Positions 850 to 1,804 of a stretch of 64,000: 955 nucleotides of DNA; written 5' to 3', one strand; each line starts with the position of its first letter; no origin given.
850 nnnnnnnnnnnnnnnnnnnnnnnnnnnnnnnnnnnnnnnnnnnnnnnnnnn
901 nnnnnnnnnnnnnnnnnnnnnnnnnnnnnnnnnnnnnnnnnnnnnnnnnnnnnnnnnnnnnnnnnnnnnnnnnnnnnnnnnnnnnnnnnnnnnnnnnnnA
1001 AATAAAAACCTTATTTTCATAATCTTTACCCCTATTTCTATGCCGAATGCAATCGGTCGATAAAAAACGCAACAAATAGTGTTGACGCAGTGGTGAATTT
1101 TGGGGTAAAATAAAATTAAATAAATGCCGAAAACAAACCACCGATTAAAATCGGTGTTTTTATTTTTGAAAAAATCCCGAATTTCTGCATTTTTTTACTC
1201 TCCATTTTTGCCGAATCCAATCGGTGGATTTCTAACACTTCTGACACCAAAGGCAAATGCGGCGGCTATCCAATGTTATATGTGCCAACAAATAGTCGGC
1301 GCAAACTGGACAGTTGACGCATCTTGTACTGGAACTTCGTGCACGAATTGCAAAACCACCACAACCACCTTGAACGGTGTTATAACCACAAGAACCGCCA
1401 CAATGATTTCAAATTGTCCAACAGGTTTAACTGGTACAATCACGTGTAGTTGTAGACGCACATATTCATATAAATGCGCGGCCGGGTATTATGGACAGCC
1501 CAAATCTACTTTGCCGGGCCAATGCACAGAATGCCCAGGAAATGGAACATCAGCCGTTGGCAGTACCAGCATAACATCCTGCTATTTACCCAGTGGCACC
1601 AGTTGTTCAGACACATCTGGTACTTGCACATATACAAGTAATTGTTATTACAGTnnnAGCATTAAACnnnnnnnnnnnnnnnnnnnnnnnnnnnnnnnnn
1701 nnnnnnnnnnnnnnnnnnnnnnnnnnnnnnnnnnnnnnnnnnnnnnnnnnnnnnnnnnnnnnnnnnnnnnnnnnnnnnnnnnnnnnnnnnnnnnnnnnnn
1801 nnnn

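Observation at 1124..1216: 100% identical 93-nt 5' cassette shared by two diverged Cys-rich protein genes (second copy 8584..8676)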

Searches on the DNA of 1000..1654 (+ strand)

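Call 9: search_rna_families(source=window, start=1000, end=1350, threshold=evalue, max_evalue=10)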
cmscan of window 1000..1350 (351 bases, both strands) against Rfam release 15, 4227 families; matches with E-value up to 10: 30.
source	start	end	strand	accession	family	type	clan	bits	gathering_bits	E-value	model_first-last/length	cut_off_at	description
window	1119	1257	-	RF02625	WsnRNA46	Gene; sRNA;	-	27.2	65.3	0.0018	1-151/151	no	Wolbachia sRNA 46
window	1105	1169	+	RF02074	STnc240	Gene; sRNA;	-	24.1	55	0.21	1-77/77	no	Enterobacterial sRNA STnc240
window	1129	1202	+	RF02351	psRNA14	Gene; sRNA;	-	24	60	0.069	1-84/84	no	Proteobacteria sRNA psRNA14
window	1130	1189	-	RF02713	MCS4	Gene; sRNA;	-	23.3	56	0.32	1-123/123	no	Mycoplasma sRNA MCS4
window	1006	1159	-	RF03922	MIR2119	Gene; miRNA;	-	21.6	73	1.8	1-188/188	no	MIR2119 microRNA precursor family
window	1126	1242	-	RF02053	STnc430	Gene; sRNA;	-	20.6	47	0.53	1-162/162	no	Enterobacterial sRNA STnc430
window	1136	1199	+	RF02064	STnc370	Gene; sRNA;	-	19.1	54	5.8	1-71/71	no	Enterobacterial sRNA STnc370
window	1094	1194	+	RF01461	rli24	Gene; sRNA;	-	19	100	0.33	1-158/158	no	Listeria sRNA rli22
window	1129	1197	-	RF02074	STnc240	Gene; sRNA;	-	18.7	55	2.9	1-77/77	no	Enterobacterial sRNA STnc240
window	1132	1181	-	RF02901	AaHKsRNA41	Gene; sRNA;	-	17.8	97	0.06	1-187/187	no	Aggregatibacter sRNA 41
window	1097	1233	+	RF01470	rli38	Gene; sRNA;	-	17.4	49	5.9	1-150/150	no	Listeria sRNA rli38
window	1104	1196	+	RF01770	rimP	Cis-reg; leader;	-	17.1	47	2.4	1-102/102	no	Gammaprotebacteria rimP leader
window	1116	1170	-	RF02351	psRNA14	Gene; sRNA;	-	16.8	60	3.1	1-84/84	no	Proteobacteria sRNA psRNA14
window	1102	1192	+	RF02618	SSRC34_2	Gene; sRNA;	-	16.7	48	3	1-125/125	no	Streptococcus sRNA 34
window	1130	1204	-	RF02618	SSRC34_2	Gene; sRNA;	-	16.6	48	3.2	1-125/125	no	Streptococcus sRNA 34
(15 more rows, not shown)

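Call 38: search_rna_families(source=L030, start=9520, end=10020, threshold=evalue, max_evalue=1)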
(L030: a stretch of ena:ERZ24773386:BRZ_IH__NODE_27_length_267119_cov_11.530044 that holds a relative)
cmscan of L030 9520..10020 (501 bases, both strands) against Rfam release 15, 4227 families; matches with E-value up to 1: 1.
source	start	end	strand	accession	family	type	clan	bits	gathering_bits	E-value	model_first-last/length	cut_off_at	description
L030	9883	9957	+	RF02221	sRNA-Xcc1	Gene; sRNA;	-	31.3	53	0.0014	1-87/87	no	sRNA-Xcc1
